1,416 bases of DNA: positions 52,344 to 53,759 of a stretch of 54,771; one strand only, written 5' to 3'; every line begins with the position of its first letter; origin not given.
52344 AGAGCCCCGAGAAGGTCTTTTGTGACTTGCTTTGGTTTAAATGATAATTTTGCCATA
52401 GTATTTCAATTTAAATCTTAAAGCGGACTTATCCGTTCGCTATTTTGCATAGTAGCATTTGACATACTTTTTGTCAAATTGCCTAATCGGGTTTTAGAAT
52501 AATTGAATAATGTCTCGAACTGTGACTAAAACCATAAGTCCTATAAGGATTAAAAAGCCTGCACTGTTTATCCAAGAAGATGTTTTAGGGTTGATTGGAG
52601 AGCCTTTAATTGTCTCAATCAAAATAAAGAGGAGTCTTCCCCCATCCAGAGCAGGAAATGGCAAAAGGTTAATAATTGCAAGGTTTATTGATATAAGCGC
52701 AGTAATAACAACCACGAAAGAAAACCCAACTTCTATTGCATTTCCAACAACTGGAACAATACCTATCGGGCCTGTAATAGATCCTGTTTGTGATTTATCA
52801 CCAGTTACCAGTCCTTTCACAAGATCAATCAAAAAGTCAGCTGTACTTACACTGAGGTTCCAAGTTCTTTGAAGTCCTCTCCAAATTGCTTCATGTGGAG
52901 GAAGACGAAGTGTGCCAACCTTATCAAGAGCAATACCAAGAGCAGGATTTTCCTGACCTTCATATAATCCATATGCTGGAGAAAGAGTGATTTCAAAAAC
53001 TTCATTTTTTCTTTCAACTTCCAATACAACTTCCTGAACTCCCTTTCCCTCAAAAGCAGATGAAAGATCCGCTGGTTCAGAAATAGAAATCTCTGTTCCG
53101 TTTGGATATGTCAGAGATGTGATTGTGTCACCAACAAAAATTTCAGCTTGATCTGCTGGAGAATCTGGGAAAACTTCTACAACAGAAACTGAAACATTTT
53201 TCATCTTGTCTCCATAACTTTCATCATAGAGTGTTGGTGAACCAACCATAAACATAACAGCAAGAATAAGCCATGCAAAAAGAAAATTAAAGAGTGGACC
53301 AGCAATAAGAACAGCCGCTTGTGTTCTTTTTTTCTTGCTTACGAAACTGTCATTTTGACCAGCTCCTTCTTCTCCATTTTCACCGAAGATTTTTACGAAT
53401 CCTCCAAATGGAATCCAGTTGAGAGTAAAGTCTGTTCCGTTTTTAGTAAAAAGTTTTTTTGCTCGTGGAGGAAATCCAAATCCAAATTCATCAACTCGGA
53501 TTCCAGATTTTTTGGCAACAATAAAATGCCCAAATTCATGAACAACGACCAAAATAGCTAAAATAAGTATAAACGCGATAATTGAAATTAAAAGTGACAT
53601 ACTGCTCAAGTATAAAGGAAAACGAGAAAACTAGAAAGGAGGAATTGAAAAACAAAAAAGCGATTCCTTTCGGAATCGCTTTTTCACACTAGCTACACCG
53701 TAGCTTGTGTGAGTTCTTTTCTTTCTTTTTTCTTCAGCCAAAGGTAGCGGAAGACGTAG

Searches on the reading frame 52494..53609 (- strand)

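Call 92: search_protein_families(library=pfam, proteins=[window:52494-53609:-], max_evalue=0.00001)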
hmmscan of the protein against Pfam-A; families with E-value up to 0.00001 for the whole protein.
window:52494-53609:- (371 aa): 1 family
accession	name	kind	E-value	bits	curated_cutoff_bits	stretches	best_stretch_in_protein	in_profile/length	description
PF02163.28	Peptidase_M50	-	2.4e-56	191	27.2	1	12-357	1-220/221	Peptidase family M50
